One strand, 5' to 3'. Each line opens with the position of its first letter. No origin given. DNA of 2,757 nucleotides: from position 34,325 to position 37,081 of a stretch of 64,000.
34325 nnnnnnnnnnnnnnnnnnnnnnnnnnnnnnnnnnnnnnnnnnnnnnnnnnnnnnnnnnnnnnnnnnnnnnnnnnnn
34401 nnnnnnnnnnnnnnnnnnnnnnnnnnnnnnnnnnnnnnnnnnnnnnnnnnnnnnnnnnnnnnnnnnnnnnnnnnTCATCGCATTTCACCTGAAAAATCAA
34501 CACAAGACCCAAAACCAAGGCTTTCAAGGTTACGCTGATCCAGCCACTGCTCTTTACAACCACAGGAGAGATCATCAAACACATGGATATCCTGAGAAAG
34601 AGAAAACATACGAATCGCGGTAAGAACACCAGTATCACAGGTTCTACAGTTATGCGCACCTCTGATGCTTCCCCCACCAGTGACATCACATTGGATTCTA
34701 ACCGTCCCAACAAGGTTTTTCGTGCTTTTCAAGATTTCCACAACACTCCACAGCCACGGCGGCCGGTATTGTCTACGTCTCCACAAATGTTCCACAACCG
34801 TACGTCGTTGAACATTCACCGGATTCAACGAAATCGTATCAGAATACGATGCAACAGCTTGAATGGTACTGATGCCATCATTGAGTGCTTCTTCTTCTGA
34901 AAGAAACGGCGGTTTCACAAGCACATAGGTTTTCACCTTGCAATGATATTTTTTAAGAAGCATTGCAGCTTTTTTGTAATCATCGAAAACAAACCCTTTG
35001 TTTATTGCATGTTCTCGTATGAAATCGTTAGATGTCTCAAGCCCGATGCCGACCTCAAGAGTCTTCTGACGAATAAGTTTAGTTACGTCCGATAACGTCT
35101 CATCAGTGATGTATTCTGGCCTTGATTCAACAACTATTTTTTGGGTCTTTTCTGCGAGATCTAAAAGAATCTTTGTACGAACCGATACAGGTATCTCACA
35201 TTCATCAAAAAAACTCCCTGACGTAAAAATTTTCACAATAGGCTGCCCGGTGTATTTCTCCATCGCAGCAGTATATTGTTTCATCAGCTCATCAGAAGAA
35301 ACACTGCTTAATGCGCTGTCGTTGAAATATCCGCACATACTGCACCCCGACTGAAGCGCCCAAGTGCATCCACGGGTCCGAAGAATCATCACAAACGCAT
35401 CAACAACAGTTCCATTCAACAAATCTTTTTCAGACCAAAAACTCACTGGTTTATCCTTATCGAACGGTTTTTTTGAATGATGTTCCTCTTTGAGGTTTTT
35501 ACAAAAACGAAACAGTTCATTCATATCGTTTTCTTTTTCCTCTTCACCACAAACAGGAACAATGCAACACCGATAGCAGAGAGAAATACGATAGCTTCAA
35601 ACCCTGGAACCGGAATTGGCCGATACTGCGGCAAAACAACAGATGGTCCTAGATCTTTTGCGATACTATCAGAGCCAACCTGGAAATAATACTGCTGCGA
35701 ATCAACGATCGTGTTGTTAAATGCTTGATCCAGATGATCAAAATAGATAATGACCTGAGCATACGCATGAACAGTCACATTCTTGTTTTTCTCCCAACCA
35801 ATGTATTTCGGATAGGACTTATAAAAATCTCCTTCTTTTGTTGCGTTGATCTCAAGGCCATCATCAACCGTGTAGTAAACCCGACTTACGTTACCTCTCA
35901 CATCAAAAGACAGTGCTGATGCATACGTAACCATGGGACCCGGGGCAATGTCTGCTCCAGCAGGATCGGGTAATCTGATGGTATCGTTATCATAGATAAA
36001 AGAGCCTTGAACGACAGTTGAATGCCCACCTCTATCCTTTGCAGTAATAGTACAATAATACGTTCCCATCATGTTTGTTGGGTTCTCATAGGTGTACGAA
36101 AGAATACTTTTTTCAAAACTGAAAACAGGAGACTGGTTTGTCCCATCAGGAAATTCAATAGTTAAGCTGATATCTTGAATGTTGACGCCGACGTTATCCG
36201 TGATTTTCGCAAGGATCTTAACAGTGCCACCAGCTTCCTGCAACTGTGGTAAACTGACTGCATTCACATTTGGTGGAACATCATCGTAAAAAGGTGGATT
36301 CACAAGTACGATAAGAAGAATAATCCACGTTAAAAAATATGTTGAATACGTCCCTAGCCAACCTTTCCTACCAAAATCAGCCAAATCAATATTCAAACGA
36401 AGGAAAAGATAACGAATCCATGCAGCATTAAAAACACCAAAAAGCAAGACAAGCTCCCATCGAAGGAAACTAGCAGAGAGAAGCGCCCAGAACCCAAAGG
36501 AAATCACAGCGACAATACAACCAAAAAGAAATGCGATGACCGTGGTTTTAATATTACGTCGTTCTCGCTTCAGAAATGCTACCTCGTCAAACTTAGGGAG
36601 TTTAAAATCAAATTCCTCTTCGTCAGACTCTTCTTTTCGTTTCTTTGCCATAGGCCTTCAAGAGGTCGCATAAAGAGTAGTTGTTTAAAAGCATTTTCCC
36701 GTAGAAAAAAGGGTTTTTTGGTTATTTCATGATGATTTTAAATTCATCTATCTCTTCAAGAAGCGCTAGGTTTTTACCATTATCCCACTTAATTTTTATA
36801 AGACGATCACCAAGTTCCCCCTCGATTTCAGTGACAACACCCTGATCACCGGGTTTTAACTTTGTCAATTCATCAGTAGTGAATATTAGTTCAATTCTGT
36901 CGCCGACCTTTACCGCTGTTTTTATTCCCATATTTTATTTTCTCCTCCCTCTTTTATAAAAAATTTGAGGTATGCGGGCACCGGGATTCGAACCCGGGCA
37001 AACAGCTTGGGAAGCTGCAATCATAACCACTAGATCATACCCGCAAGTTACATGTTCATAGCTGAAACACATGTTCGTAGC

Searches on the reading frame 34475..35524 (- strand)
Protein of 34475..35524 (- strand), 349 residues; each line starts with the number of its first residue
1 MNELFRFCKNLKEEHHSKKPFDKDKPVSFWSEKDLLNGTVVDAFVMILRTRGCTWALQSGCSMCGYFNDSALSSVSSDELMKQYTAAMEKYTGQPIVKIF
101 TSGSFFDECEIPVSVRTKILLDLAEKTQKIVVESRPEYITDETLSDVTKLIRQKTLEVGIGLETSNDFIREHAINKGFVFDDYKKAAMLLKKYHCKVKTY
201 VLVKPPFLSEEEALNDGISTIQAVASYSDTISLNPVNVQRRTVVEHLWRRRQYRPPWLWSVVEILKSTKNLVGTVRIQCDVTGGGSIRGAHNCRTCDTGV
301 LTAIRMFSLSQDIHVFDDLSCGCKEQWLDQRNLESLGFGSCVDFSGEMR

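Call 7: search_protein_families(library=pfam, proteins=[window:34475-35524:-], max_evalue=0.01)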
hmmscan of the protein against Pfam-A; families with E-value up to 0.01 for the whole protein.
window:34475-35524:- (349 aa): 1 family
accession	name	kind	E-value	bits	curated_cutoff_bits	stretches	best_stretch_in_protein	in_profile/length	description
PF04055.27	Radical_SAM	-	3.2e-06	27.9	29.5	1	49-212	3-158/166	Radical SAM superfamily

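Call 13: find_related_loci(query=window:34475-35524:-, collection=genome_contigs, flank=10000)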
Query window:34475-35524:- (349 aa) in genome_contigs; peptide patterns used: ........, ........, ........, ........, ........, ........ (x = any residue, [..] = any of these).
276 stretches matched a pattern; 183 encode a relative of the query (tblastn E <= 1e-3); the best 80 are kept; 80 distinct loci.
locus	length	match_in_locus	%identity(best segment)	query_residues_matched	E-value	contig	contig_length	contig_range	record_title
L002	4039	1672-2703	62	1-346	1e-152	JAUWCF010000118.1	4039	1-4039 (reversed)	MAG: Thermoplasmatota archaeon isolate CSMAG_2131 CSMAG_2131_k141_601865_length_4039_cov_14.9923, whole genome shotgun s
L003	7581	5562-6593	62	1-346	2e-147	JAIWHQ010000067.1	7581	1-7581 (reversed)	MAG: Thermoplasmatota archaeon isolate JL_UM_3 NODE_2084_length_7581_cov_0.305339, whole genome shotgun sequence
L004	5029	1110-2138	59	1-345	1e-144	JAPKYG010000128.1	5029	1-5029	MAG: Methanobacteriota archaeon isolate LacPavin_0920_SED3_MAG_41_62 LacPavin_0920_SED3_scaffold_277601, whole genome sh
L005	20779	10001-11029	59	1-345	2e-141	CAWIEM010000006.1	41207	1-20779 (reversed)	MAG: uncultured Thermoplasmata archaeon isolate MFD00709.bin.2.100 genome assembly, contig: contig_131870, whole genome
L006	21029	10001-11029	58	1-345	6e-139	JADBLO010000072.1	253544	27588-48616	MAG: Thermoplasmata archaeon isolate Bin3_14.8m NODE_1_length_253544_cov_17.671706, whole genome shotgun sequence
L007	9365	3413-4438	60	1-344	2e-137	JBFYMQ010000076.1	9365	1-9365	MAG: Thermoplasmatales archaeon isolate PPR_0066 scaffold_1661, whole genome shotgun sequence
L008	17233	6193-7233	60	1-349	2e-137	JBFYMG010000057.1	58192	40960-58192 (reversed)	MAG: Thermoplasmatales archaeon isolate PPR_0056 k121_1342258, whole genome shotgun sequence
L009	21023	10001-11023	60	4-343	1e-136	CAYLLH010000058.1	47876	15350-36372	MAG TPA_asm: uncultured Thermoplasmatales archaeon isolate SRP067234_co1_161 genome assembly, contig: k99_1068829, whole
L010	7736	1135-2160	58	1-344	7e-137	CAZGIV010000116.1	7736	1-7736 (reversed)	MAG TPA_asm: uncultured Thermoplasmatales archaeon isolate binchicken_co94_67 genome assembly, contig: NODE_13237_length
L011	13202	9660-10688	58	1-345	5e-136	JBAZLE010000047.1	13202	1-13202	MAG: Thermoplasmatota archaeon isolate SO_2017_LW4_160 scaffold_5280_c2_LW137-91_2017, whole genome shotgun sequence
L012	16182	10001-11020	59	2-340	4e-136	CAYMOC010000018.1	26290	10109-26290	MAG TPA_asm: uncultured Thermoplasmatales archaeon isolate SRP332253_co1_209 genome assembly, contig: NODE_2779_length_2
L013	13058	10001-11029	58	1-345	7e-136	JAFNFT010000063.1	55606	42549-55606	MAG: Methanobacteriota archaeon isolate bin_19 PROKKA_contig000063, whole genome shotgun sequence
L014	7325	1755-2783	59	1-345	2e-135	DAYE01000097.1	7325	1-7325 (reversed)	MAG TPA_asm: Euryarchaeota archaeon UBA33 UBA33_contig_4616, whole genome shotgun sequence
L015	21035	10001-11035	57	1-343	4e-134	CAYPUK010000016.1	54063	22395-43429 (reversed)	MAG TPA_asm: uncultured Thermoplasmatales archaeon isolate SRP067234_co1_39 genome assembly, contig: k99_144658, whole g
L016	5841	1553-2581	57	1-345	7e-134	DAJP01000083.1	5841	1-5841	MAG TPA_asm: Euryarchaeota archaeon UBA346 UBA346_contig_3257, whole genome shotgun sequence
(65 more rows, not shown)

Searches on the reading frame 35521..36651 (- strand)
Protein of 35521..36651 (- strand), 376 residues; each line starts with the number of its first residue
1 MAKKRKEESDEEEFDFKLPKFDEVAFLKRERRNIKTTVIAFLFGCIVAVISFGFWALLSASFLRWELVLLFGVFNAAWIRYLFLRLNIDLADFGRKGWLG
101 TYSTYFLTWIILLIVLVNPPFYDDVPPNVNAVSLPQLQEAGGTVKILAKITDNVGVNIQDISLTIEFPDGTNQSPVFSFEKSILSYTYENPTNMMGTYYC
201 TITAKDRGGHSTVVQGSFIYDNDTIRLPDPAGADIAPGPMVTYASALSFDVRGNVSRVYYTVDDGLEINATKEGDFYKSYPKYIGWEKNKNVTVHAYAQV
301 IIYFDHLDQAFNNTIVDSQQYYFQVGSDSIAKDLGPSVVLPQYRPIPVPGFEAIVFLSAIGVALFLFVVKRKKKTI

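Call 7: search_protein_families(library=pfam, proteins=[window:35521-36651:-], max_evalue=0.01)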
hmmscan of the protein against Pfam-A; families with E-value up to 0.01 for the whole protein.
window:35521-36651:- (376 aa): 1 family
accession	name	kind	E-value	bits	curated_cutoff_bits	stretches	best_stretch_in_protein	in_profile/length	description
PF19094.5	EMC6_arch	-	5.9e-07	30.3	26.7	1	31-114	2-83/87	EMC6-arch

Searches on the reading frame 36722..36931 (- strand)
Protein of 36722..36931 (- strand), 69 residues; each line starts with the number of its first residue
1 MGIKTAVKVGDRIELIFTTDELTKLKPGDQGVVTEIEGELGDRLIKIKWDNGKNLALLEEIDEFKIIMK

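Call 7: search_protein_families(library=pfam, proteins=[window:36722-36931:-], max_evalue=0.01)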
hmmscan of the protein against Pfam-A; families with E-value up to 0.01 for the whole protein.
window:36722-36931:- (69 aa): 1 family
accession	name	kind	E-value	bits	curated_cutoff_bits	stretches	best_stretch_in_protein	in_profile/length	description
PF14192.12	DUF4314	-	1.2e-11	44.9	27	1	4-67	9-69/69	Domain of unknown function (DUF4314)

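Call 42: find_encoding_contigs(protein=window:36722-36931:-, flank=5000, max_places=10)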
Protein window:36722-36931:- (69 aa): 2 contigs read that carry it; 2 places shown.
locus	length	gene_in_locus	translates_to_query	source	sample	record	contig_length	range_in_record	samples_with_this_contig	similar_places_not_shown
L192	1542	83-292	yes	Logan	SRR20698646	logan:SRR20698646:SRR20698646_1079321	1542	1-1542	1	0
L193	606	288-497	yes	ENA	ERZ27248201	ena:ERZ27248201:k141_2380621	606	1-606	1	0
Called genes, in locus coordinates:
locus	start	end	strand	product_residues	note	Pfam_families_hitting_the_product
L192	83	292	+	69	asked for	PF14192:DUF4314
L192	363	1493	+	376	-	PF19094:EMC6_arch (weak)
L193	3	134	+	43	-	?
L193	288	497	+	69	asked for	PF14192:DUF4314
